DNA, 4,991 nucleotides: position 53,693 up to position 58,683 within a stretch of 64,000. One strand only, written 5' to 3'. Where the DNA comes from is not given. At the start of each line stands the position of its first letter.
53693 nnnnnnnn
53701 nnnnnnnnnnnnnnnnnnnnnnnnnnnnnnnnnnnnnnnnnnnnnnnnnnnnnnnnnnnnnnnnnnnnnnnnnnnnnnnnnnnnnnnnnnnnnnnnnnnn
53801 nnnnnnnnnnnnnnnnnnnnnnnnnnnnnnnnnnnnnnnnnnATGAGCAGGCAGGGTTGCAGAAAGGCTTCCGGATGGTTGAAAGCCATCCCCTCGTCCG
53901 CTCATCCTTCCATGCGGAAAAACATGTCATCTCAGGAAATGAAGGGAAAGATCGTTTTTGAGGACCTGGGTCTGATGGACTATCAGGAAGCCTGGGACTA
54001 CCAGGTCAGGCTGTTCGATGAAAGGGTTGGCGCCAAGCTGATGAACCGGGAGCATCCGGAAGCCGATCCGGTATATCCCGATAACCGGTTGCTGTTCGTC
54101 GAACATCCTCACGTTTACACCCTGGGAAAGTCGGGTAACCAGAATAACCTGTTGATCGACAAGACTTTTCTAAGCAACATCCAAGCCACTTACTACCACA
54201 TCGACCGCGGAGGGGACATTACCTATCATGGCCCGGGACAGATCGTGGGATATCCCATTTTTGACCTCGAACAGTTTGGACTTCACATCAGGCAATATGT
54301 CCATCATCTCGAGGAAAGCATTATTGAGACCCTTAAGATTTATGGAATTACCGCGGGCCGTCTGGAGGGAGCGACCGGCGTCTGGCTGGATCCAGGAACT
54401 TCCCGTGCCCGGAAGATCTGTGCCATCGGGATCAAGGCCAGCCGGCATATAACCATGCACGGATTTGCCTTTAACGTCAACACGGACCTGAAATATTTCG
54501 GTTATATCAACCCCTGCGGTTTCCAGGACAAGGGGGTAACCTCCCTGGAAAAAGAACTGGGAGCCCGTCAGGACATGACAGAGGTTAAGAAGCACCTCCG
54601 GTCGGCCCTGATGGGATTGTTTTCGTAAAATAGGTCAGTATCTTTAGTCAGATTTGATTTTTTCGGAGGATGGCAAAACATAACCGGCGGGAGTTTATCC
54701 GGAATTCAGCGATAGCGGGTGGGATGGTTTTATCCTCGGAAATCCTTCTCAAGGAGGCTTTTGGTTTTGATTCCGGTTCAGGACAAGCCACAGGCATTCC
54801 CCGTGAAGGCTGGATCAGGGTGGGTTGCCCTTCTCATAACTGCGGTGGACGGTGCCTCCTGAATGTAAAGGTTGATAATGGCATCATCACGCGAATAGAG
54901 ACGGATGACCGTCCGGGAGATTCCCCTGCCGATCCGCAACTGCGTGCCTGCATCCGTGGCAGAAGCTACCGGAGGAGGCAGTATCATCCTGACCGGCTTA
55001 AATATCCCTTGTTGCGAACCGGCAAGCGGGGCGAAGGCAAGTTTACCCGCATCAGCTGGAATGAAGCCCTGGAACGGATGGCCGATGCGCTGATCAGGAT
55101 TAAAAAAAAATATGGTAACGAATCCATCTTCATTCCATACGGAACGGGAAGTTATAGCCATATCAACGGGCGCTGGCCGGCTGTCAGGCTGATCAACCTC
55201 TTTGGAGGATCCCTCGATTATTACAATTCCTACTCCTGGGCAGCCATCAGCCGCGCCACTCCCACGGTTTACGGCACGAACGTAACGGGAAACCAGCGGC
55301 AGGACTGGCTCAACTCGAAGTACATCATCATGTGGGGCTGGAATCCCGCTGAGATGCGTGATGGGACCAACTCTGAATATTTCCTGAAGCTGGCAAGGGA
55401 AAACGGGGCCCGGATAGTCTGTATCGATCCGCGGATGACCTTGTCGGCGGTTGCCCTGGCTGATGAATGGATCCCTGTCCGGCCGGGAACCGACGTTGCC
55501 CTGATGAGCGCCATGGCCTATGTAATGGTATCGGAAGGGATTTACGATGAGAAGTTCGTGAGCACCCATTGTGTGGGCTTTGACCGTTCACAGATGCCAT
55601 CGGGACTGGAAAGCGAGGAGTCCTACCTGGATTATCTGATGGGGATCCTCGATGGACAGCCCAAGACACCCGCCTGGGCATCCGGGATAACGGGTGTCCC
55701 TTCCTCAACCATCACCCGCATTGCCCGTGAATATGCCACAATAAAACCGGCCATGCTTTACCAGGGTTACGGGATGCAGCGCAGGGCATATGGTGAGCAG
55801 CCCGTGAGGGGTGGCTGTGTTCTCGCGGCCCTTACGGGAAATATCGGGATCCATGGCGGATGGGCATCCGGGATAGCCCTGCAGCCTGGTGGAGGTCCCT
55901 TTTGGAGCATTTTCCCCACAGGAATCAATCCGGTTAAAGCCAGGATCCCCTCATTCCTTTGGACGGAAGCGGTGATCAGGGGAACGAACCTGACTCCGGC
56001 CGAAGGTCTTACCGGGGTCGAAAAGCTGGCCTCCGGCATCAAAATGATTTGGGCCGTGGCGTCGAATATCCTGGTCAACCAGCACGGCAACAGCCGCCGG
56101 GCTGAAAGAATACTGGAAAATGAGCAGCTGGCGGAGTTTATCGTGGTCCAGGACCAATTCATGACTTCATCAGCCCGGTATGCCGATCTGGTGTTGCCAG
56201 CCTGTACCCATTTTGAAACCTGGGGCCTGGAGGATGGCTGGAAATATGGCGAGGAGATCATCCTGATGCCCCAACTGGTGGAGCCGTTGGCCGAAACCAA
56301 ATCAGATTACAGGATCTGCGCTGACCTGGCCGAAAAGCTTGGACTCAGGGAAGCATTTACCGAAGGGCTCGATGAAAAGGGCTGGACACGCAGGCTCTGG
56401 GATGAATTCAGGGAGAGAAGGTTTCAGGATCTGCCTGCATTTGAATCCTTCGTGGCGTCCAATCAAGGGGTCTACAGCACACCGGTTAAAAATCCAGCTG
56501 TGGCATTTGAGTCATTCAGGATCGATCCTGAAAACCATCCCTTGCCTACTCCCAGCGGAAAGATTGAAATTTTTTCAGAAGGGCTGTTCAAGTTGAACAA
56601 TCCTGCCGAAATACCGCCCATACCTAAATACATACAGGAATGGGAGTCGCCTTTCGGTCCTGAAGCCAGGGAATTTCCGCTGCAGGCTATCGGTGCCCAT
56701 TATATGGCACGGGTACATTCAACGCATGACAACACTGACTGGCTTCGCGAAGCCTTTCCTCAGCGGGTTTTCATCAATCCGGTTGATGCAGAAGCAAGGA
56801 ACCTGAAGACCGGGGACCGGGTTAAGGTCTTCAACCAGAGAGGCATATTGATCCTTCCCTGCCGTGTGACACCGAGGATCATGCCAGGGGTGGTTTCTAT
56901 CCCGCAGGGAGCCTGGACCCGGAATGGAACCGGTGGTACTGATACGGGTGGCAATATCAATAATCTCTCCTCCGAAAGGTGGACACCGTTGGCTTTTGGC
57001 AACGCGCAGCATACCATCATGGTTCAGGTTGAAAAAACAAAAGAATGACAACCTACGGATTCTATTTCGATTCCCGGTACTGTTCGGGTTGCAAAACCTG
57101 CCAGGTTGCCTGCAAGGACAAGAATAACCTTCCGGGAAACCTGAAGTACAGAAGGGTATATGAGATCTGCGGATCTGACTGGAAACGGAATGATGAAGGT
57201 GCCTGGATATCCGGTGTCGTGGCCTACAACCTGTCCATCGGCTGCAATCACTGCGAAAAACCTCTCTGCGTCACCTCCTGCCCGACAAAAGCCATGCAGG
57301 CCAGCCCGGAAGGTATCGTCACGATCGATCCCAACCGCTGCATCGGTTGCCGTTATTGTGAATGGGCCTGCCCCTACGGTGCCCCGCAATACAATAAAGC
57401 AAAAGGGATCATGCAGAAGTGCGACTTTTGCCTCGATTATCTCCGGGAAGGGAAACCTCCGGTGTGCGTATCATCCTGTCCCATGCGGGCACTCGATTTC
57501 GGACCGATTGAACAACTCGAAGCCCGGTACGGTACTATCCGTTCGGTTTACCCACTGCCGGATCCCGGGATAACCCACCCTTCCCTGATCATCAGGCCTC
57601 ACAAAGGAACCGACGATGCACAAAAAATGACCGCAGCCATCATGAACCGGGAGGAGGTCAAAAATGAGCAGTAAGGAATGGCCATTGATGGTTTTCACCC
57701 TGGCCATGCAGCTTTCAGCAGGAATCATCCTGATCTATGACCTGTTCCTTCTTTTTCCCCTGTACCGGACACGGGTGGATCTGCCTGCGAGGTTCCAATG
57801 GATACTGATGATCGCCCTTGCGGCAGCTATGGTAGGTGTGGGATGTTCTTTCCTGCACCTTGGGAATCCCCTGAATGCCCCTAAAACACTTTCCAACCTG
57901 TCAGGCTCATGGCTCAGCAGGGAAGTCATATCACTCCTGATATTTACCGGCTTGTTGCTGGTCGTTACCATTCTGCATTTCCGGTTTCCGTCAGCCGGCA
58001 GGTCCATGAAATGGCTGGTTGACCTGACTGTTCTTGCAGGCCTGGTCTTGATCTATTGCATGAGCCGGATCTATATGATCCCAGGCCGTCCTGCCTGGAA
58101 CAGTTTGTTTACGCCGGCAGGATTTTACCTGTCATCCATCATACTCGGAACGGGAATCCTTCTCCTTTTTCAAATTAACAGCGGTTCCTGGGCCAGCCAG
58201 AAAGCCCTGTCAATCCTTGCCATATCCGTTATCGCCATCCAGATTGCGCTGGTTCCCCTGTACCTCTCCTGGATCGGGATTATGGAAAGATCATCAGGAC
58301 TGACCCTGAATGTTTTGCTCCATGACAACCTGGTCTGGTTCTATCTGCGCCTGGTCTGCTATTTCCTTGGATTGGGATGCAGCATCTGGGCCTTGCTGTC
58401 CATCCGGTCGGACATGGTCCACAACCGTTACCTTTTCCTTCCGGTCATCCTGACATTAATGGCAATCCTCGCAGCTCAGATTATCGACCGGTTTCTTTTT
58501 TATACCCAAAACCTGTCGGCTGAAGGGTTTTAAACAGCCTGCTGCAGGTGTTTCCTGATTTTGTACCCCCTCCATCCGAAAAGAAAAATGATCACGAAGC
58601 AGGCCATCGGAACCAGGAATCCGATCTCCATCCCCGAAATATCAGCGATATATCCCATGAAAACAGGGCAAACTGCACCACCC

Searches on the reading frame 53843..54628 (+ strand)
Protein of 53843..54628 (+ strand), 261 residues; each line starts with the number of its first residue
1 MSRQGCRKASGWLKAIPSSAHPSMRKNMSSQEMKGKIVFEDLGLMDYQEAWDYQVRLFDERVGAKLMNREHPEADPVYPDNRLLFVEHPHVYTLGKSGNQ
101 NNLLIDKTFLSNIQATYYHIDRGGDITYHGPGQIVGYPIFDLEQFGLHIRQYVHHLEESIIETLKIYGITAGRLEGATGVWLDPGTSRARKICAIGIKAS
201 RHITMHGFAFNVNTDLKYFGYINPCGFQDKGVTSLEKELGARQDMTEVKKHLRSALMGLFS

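Call 72: search_protein_families(library=pfam, proteins=[window:53843-54628:+], max_evalue=0.001)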
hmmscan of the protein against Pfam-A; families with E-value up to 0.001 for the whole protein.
window:53843-54628:+ (261 aa): 1 family
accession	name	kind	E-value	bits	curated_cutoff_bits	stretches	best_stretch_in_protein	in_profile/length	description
PF21948.1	LplA-B_cat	-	9.3e-46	156.7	27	1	46-255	1-198/200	Lipoyl protein ligase A/B catalytic domain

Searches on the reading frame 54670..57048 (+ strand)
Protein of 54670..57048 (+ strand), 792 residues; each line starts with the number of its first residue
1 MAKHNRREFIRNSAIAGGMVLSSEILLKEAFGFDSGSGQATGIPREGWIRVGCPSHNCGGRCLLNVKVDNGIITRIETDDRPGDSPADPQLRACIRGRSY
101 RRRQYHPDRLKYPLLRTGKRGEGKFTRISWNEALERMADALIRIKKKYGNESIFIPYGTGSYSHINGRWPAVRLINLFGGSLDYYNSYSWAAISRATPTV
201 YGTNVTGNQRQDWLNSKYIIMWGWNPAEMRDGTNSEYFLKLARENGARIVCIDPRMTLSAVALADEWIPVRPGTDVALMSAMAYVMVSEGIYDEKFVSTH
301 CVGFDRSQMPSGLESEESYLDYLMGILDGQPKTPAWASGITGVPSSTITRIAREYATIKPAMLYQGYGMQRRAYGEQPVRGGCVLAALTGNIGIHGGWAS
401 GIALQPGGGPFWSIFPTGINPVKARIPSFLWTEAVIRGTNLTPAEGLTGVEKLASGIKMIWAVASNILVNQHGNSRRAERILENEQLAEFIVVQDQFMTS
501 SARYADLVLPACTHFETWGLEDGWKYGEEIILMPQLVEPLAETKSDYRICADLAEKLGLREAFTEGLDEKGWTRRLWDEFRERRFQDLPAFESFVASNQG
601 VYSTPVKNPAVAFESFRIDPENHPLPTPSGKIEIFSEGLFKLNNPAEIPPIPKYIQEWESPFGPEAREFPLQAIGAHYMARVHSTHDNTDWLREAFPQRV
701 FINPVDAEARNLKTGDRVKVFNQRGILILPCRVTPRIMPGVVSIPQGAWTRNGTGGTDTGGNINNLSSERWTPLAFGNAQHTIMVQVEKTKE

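Call 75: search_protein_families(library=ncbifam, proteins=[window:54670-57048:+], max_evalue=1)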
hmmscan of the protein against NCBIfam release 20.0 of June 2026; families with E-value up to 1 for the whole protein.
window:54670-57048:+ (792 aa): 28 families (the best 25 are shown)
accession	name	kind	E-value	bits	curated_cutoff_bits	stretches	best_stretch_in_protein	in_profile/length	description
TIGR02166.1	dmsA_ynfE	subfamily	3.4e-265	882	777.7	1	5-789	2-793/794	DMSO/selenate family reductase complex A subunit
NF041885.1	selenate_YnfE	exception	3.7e-197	656.8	1675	1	5-789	4-804/805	selenate/tellurate reductase subunit YnfE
NF011566.1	PRK14990.1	exception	6.2e-197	656.2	1600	1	3-789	13-813/814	dimethylsulfoxide reductase subunit A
NF041884.1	selenate_YnfF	exception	2.4e-195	650.8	1650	1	5-789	2-797/798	selenate/tellurate reductase subunit YnfF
TIGR00509.1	bisC_fam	subfamily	3e-125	419.3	1017.55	1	66-790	9-754/772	molybdopterin guanine dinucleotide-containing S/N-oxide reductase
NF011682.0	PRK15102.1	equivalog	1.6e-97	327.6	909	2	456-790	470-810/829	trimethylamine-N-oxide reductase TorA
TIGR02164.1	torA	equivalog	1.6e-93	314.3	1465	1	114-790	105-806/824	trimethylamine-N-oxide reductase TorA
TIGR03479.1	DMSO_red_II_alp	subfamily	5.3e-81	273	984.75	4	54-298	62-304/913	molybdopterin-dependent oxidoreductase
TIGR01591.1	Fdh-alpha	equivalog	3.8e-66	223.6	666.25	2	57-565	5-486/672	formate dehydrogenase subunit alpha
NF012032.0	PRK15488.1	equivalog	3.1e-64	217.3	694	3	4-397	3-360/759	thiosulfate reductase PhsA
NF047855.1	AssmNtatRedNasC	equivalog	7.4e-48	163.3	1100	3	58-397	28-341/708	assimilatory nitrate reductase catalytic subunit NasC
TIGR01580.1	narG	equivalog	2.5e-40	138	1084.15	5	119-293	151-320/1235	nitrate reductase subunit alpha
NF041714.1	arsenate_red_ArrA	equivalog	2.6e-34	118.5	1600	3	90-369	86-370/848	arsenate respiratory reductase molybdopterin-containing subunit ArrA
NF042978.1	EthbenzDh_ebdA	equivalog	7.3e-33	113.4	2000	3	59-299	89-327/977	ethylbenzene dehydrogenase subunit alpha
NF010055.0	PRK13532.1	equivalog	8.5e-31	107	904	3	4-305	3-294/830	nitrate reductase catalytic subunit NapA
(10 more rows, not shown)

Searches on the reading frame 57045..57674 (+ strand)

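Call 72: search_protein_families(library=pfam, proteins=[window:57045-57674:+], max_evalue=0.001)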
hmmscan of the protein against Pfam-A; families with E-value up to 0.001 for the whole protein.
window:57045-57674:+ (209 aa): 9 families
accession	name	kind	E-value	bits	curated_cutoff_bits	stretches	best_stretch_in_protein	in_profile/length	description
PF13247.11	Fer4_11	-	1.4e-23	83.4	26.2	1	63-153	6-98/100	4Fe-4S dicluster domain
PF12838.12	Fer4_7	-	8.6e-12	45.8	27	1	67-113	2-52/52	4Fe-4S dicluster domain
PF12837.12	Fer4_6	-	4.4e-11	42.6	25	1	91-114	1-24/24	4Fe-4S binding domain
PF00037.32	Fer4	-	1.1e-10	41.3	21.1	1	92-114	1-23/24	4Fe-4S binding domain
PF13187.11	Fer4_9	-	1.2e-10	41.7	27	2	98-149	1-51/52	4Fe-4S dicluster domain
PF13237.11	Fer4_10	-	9.1e-09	35.6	25.5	2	66-110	8-53/53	4Fe-4S dicluster domain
PF12797.12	Fer4_2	-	1.6e-08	34.4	24.5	1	91-111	2-22/22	4Fe-4S binding domain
PF12798.12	Fer4_3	-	3.9e-06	27.7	27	0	99-113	1-15/15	4Fe-4S binding domain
PF25160.1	LdpA_Fe-S-bd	-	0.00071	19.7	27.6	0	69-112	4-41/49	LdpA Fe-S cluster-binding domain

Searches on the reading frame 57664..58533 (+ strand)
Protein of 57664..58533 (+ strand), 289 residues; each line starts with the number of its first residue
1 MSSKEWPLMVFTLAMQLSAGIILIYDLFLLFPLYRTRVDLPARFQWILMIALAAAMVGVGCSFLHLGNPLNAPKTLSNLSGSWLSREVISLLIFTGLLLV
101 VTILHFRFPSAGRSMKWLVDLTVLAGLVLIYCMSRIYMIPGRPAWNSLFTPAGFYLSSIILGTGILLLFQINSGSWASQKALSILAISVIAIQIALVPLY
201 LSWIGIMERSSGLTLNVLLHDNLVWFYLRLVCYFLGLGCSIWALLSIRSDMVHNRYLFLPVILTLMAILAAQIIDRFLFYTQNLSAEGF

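Call 72: search_protein_families(library=pfam, proteins=[window:57664-58533:+], max_evalue=0.001)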
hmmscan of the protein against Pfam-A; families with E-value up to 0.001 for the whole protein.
window:57664-58533:+ (289 aa): 1 family
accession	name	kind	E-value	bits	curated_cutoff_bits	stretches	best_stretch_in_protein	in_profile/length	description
PF04976.17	DmsC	-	6.3e-23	82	22.3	1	4-280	6-273/275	DMSO reductase anchor subunit (DmsC)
